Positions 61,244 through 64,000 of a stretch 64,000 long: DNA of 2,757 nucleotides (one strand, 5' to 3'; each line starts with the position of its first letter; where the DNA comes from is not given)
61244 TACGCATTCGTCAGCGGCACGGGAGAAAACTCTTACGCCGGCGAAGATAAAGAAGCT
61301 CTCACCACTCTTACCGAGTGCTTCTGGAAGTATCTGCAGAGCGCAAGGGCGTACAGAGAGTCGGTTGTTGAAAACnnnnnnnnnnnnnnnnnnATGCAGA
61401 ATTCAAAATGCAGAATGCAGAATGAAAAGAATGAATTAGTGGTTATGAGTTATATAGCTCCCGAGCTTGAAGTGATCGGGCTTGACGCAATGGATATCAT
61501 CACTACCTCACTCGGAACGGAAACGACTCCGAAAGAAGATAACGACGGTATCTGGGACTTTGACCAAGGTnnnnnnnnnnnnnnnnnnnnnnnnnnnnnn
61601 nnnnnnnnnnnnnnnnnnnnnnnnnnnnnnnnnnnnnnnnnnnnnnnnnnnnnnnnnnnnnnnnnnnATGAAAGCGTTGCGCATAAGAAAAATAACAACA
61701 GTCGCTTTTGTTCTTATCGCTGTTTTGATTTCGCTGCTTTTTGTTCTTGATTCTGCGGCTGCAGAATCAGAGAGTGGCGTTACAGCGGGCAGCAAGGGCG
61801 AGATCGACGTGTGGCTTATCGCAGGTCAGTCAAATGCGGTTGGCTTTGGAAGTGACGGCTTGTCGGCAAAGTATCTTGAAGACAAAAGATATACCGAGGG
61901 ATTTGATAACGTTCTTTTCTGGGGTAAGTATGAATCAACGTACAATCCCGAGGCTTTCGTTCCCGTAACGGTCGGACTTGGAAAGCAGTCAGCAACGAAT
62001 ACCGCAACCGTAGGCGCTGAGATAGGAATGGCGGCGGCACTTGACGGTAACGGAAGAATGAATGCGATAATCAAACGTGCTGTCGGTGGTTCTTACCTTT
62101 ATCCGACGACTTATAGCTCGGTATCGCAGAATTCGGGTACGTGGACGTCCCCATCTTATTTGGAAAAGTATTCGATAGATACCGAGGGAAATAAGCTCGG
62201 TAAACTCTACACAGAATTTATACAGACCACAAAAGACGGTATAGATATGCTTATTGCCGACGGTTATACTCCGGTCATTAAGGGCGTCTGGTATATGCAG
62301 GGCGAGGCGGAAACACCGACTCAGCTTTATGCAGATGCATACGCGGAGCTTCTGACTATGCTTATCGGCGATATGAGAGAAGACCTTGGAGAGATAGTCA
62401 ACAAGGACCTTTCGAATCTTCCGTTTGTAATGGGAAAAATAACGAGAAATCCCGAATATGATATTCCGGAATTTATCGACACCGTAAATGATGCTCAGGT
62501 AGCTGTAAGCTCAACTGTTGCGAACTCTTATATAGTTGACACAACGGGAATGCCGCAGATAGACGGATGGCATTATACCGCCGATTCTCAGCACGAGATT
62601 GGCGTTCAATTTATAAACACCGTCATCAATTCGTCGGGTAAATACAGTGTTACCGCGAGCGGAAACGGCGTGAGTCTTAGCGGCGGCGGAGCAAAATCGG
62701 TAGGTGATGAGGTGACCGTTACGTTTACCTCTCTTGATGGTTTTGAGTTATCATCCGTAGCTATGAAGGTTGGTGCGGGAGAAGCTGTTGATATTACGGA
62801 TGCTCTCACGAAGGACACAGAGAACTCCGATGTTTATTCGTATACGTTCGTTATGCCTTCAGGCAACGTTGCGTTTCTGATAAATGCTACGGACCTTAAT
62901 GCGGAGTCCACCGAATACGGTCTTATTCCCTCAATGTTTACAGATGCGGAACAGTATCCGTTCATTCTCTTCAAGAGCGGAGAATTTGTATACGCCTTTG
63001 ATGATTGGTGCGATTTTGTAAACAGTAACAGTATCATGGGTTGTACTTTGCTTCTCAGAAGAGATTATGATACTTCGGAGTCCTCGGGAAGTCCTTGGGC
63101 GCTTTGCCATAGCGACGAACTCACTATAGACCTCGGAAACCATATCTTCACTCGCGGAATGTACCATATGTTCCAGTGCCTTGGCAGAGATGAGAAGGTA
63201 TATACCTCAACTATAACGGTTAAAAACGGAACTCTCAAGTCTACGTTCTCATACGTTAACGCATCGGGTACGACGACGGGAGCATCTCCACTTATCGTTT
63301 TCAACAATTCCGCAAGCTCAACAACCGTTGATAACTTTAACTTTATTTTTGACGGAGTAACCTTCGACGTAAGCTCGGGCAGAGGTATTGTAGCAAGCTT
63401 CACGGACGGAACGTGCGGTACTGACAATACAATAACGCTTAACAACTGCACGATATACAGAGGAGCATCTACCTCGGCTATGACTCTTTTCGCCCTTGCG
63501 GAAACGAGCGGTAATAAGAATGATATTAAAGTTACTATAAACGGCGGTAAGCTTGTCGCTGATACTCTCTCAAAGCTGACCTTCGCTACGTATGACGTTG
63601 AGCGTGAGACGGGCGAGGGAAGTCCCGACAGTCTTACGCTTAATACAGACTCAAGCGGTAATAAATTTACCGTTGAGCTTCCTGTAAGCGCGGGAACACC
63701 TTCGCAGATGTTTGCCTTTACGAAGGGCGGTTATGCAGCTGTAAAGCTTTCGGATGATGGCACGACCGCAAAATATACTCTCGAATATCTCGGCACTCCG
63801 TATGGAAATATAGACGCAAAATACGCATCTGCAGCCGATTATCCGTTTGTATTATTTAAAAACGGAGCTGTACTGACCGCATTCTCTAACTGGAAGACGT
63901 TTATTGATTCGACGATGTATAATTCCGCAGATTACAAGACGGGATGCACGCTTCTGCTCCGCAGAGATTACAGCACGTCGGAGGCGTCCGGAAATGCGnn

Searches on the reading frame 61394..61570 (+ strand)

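Call 6: search_protein_families(library=pfam, proteins=[window:61394-61570:+], max_evalue=1)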
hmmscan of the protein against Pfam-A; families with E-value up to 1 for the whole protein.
window:61394-61570:+ (59 aa): 1 family
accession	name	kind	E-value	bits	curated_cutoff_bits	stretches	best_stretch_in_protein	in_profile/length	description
PF16696.11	ZFYVE21_C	-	0.14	12.3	25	1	4-45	31-72/128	Zinc finger FYVE domain-containing protein 21 C-terminus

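Call 7: search_protein_families(library=ncbifam, proteins=[window:61394-61570:+], max_evalue=1)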
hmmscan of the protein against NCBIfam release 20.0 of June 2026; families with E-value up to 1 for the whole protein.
window:61394-61570:+ (59 aa): 1 family
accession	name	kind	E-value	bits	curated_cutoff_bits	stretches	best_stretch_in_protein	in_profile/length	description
NF003219.0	PRK04191.1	equivalog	0.19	11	147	1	7-45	7-45/229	30S ribosomal protein S3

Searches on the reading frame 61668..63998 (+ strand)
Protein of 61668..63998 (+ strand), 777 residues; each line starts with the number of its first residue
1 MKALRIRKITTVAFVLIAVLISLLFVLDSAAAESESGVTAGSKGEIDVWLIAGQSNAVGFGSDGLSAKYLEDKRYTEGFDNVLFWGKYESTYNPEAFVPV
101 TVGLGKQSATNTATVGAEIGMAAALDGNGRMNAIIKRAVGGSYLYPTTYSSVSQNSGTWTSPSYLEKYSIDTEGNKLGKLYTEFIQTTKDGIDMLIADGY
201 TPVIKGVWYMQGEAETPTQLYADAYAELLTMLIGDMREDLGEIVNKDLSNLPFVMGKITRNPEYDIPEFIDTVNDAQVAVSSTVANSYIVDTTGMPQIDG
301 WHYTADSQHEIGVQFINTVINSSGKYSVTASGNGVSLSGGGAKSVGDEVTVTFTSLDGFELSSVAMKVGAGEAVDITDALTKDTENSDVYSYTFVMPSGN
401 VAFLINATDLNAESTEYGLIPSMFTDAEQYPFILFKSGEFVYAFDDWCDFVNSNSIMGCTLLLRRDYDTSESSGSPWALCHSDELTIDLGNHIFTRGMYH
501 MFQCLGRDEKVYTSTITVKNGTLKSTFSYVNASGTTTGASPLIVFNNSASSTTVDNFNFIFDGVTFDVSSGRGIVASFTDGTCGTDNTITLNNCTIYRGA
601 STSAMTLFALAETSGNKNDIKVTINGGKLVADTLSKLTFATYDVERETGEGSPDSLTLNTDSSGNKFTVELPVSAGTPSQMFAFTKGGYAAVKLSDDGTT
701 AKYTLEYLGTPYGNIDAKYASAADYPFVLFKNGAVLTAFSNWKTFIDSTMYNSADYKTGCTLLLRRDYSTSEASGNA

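Call 14: search_protein_families(library=pfam, proteins=[window:61668-63998:+], max_evalue=0.01)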
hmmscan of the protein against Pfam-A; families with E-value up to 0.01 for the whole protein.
window:61668-63998:+ (777 aa): 1 family
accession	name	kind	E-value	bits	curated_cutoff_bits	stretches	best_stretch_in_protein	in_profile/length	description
PF03629.24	SASA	-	3.8e-22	79.5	24.8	1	46-320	2-225/226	Carbohydrate esterase, sialic acid-specific acetylesterase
